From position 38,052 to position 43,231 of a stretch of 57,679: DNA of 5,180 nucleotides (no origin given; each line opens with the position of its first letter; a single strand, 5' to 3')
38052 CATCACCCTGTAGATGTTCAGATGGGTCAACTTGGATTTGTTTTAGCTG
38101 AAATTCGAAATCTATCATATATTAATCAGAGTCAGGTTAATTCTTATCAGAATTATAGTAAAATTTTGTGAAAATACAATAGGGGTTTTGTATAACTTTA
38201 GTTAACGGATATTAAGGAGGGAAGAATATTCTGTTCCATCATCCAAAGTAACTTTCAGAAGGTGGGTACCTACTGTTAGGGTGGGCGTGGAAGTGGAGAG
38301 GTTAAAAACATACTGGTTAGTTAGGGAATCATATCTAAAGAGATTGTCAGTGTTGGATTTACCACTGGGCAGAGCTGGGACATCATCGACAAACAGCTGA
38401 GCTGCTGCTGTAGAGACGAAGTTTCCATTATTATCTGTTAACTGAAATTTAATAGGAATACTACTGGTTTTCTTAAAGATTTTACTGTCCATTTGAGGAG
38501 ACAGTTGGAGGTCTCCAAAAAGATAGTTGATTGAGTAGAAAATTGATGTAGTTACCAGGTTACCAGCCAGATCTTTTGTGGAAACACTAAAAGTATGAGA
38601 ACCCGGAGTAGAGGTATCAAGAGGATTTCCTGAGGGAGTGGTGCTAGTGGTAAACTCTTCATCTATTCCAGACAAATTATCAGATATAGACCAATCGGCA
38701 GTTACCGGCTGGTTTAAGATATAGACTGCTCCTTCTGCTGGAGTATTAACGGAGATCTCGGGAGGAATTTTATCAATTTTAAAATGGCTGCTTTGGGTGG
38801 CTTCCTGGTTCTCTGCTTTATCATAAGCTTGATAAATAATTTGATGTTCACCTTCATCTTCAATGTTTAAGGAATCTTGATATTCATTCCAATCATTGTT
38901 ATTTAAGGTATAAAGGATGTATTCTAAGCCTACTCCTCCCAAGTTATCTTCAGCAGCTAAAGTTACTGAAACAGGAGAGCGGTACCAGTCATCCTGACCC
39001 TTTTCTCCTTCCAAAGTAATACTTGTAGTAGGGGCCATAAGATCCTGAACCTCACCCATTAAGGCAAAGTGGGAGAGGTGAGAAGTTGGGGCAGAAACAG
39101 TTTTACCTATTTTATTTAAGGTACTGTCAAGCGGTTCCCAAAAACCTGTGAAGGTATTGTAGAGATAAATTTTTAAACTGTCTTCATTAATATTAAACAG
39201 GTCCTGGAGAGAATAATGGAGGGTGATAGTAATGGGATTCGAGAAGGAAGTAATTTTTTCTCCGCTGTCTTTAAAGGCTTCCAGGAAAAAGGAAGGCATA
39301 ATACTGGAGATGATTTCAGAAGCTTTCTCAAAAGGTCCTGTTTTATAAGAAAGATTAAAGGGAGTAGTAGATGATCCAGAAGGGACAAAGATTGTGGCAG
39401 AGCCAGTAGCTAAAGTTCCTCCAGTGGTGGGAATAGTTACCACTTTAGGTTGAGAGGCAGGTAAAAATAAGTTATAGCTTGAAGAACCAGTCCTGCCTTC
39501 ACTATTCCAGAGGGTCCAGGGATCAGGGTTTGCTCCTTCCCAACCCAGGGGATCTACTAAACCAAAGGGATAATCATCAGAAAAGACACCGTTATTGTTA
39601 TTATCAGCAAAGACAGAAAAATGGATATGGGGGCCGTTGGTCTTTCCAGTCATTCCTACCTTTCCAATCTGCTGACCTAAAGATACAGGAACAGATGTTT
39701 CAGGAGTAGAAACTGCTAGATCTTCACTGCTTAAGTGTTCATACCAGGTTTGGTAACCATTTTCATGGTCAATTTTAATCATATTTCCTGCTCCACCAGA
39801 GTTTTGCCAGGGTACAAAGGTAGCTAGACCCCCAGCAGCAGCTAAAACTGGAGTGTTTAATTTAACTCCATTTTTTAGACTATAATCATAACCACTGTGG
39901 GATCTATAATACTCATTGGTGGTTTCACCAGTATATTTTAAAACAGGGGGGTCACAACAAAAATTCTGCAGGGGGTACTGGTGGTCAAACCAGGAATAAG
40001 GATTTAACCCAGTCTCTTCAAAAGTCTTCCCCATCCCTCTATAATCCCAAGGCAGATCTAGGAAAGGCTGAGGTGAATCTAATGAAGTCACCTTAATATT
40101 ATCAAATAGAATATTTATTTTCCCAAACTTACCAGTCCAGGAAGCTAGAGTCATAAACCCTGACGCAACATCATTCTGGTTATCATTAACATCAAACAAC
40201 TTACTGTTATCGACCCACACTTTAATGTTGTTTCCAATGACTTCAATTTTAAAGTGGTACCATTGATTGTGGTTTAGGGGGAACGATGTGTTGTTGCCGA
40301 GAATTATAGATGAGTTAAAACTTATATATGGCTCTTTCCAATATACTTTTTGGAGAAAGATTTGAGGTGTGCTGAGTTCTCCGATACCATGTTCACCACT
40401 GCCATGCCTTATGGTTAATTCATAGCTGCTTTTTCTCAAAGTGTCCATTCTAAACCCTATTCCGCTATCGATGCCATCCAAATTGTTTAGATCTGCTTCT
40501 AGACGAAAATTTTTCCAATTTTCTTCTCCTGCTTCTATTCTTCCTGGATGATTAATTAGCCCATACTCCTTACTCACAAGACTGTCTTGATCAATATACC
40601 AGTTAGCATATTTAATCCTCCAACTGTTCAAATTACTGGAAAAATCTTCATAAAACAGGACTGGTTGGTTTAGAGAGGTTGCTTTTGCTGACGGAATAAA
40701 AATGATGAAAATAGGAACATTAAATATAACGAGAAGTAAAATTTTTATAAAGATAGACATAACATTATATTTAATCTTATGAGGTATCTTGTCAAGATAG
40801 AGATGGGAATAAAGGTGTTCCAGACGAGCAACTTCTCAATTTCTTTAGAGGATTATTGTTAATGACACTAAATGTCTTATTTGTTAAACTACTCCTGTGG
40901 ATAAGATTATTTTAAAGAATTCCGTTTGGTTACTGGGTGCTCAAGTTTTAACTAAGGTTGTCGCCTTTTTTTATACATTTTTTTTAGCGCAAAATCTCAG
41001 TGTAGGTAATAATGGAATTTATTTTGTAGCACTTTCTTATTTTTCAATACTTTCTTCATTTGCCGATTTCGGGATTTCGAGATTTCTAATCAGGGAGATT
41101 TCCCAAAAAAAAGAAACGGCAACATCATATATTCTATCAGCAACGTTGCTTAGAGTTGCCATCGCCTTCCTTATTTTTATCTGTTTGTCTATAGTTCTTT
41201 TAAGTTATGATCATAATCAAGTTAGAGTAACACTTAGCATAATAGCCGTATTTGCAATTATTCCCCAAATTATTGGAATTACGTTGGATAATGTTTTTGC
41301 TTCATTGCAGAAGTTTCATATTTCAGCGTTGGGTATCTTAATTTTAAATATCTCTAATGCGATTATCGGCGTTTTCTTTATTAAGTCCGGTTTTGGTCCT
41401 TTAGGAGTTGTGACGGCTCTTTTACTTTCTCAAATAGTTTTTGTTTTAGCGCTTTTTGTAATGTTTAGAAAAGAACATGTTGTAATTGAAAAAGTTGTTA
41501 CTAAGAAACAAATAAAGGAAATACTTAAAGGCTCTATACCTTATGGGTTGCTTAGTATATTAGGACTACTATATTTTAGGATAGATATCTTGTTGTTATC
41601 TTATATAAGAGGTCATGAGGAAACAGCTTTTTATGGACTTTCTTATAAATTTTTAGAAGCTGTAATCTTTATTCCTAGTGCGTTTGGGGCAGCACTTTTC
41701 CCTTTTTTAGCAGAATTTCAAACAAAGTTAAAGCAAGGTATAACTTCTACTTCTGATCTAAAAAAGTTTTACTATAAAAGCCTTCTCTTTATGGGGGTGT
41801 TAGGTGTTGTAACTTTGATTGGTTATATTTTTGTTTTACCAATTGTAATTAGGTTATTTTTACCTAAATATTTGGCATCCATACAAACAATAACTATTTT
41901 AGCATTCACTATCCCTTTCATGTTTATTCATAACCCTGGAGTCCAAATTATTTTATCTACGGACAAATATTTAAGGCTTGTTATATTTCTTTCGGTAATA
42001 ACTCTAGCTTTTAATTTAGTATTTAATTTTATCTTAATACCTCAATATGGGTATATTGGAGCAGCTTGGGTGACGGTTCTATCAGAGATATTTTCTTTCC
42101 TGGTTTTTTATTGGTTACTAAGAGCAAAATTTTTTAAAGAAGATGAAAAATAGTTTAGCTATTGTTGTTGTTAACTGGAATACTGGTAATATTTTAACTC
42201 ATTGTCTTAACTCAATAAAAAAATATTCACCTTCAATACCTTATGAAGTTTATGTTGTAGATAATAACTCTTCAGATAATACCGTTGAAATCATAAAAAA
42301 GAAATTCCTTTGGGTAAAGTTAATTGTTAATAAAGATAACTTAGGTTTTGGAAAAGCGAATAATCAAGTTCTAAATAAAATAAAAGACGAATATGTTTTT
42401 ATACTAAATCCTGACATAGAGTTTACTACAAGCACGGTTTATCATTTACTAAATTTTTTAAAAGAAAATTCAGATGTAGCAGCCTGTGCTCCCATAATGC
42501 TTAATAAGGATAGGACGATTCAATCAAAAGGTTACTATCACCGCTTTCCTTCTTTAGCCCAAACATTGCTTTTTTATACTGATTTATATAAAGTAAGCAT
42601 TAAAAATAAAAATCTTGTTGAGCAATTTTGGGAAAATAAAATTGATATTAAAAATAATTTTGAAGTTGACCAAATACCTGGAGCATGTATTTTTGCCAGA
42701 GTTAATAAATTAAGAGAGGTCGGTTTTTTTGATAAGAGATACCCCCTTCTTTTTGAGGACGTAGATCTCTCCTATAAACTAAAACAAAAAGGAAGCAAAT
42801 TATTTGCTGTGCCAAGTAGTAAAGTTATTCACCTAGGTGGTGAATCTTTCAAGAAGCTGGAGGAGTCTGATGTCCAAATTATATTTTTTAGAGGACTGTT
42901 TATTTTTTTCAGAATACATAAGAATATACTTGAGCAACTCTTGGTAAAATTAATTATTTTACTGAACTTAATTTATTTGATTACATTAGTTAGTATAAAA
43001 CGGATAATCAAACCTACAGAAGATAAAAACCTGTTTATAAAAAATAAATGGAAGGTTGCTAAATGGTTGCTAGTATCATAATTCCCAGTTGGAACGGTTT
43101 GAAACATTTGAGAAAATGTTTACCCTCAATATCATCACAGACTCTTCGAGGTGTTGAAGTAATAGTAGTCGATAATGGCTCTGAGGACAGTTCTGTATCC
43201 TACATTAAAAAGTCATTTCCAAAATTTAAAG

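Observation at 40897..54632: Surface-display supercluster: giant LPSSG adhesin, FN3 protein, sortase, Ig-like protein and Wzy_C enzyme converging on a Wzx + 2xGT2 module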

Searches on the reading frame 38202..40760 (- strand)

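Call 9: search_protein_families(library=pfam, proteins=[window:38202-40760:-], max_evalue=0.001)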
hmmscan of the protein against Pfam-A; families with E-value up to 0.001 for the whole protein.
window:38202-40760:- (852 aa): 3 families
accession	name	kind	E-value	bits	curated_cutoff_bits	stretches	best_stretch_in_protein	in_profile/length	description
PF01551.29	Peptidase_M23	-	1.3e-19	70.7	28.7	1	287-387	2-91/96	Peptidase family M23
PF06439.18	3keto-disac_hyd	-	3.7e-13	50.4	26.8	1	42-224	9-186/187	3-keto-disaccharide hydrolase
PF19763.6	DUF6250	-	0.00018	21.8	26.9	1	160-208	109-156/165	Domain of unknown function (DUF6250)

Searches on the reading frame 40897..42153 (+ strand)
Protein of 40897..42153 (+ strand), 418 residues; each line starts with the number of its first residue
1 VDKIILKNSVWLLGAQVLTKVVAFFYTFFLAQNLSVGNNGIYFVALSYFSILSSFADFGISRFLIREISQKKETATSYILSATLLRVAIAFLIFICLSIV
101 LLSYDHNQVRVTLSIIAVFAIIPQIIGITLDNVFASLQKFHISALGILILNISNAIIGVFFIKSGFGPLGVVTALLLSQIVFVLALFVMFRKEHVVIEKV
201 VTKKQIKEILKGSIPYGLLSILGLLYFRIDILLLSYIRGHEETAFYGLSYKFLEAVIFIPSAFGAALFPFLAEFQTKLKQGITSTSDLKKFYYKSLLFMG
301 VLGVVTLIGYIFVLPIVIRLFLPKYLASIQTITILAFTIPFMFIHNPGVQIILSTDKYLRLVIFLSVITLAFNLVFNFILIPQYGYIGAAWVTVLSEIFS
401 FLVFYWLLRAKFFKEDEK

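Call 5: search_protein_families(library=pfam, proteins=[window:40897-42153:+], max_evalue=0.01)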
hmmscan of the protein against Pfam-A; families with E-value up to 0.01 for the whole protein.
window:40897-42153:+ (418 aa): 3 families
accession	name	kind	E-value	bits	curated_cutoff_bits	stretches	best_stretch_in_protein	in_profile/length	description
PF01943.22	Polysacc_synt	-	4e-27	95.8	28.2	1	5-275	1-274/274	Polysaccharide biosynthesis protein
PF13440.11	Polysacc_synt_3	-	4.6e-13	49.5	23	1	30-322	2-284/293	Polysaccharide biosynthesis protein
PF03023.19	MurJ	-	0.00047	19.3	27.4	1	363-412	354-403/451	Lipid II flippase MurJ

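Call 6: search_protein_families(library=ncbifam, proteins=[window:40897-42153:+], max_evalue=0.01)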
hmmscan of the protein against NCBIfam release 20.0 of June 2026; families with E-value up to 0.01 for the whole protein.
window:40897-42153:+ (418 aa): 3 families
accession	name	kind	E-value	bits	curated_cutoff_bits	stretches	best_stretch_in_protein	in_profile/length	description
NF041871.1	Wzx_EPS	equivalog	1.4e-12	47.1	800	1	7-399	4-393/492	exopolysaccharide biosynthesis flippase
NF041503.1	WZX_like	subfamily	1.9e-06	27.2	300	1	148-357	166-375/429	O-unit flippase-like protein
NF050818.1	PolSacchBiosHfsF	equivalog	0.00083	18.5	700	1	13-396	10-391/468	polysaccharide biosynthesis protein HfsF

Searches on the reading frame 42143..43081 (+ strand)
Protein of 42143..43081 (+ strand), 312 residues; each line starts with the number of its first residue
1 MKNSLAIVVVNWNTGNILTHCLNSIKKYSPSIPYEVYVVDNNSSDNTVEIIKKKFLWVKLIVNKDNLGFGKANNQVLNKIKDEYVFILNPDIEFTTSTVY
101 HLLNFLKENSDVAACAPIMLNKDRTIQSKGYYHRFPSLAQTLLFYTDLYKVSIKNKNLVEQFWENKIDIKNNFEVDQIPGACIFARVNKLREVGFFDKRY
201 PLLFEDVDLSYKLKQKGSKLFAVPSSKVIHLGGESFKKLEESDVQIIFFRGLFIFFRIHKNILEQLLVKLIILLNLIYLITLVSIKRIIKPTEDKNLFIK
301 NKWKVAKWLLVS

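Call 5: search_protein_families(library=pfam, proteins=[window:42143-43081:+], max_evalue=0.01)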
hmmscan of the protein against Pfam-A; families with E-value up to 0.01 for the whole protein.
window:42143-43081:+ (312 aa): 3 families
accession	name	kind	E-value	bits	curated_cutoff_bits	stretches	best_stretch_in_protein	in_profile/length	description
PF00535.33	Glycos_transf_2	-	1.5e-21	77.5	23.3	1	7-133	2-130/168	Glycosyl transferase family 2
PF13641.12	Glyco_tranf_2_3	-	1.7e-11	45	27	1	5-239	3-220/230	Glycosyltransferase like family 2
PF13632.12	Glyco_trans_2_3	-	0.00024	21.4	27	1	178-246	72-142/198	Glycosyl transferase family group 2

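Call 6: search_protein_families(library=ncbifam, proteins=[window:42143-43081:+], max_evalue=0.01)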
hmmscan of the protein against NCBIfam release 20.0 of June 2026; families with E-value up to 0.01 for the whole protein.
window:42143-43081:+ (312 aa): 15 families
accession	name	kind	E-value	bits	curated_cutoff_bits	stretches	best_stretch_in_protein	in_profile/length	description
NF007482.0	PRK10073.1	equivalog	3.6e-10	39.4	423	1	2-122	5-127/334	glycosyltransferase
NF041875.1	EPS_EpsD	equivalog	4.8e-10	39.3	370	1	5-123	1-121/325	exopolysaccharide biosynthesis glycosyltransferase EpsD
TIGR03965.1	mycofact_glyco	equivalog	5.2e-10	38.8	280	2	171-231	222-281/467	mycofactocin biosynthesis glycosyltransferase MftF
TIGR04283.1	glyco_like_mftF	equivalog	9.6e-10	38.4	182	1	5-222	1-177/221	TIGR04283 family arsenosugar biosynthesis glycosyltransferase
TIGR03937.1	PgaC_IcaA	equivalog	1.4e-09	37.4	422.3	1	4-115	46-159/407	poly-beta-1,6-N-acetyl-D-glucosamine synthase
TIGR01556.1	rhamnosyltran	subfamily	1.5e-07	30.9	200.55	1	34-240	22-210/281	rhamnosyltransferase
TIGR04195.1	S_glycosyl_SunS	equivalog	3.7e-07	29.3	350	1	6-92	60-142/421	SunS family peptide S-glycosyltransferase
NF047683.1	TeichurnBiosyTuaG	equivalog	4.1e-07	29.9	400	1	3-111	6-116/252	teichuronic acid biosynthesis protein TuaG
NF038302.1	EPS_HpsE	equivalog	5.6e-07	28.8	300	1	5-116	3-121/307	hormogonium polysaccharide biosynthesis glycosyltransferase HpsE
TIGR04182.1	glyco_TIGR04182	equivalog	2.2e-05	24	325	1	28-108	22-99/293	S-layer glycoprotein N-glycosyltransferase AglJ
TIGR04440.1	glyco_TIGR04440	domain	2.5e-05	24.1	70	1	21-116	18-116/215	TIGR00180 family glycosyltransferase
TIGR04009.1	wcaE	equivalog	0.0014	18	369.2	1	5-146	3-154/248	colanic acid biosynthesis glycosyltransferase WcaE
NF038299.1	EPS_HpsN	equivalog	0.0017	17.4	425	0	5-234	3-224/317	hormogonium polysaccharide biosynthesis glycosyltransferase HpsN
TIGR03469.1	HpnB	hypoth_equivalog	0.0044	16.1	379.25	0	5-53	46-94/386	hopene-associated glycosyltransferase HpnB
NF041173.1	Sug_nt_acttase_Thmprot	equivalog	0.0069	15.4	600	0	17-105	33-119/405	bifunctional sugar-1-phosphate nucleotidylyltransferase/acetyltransferase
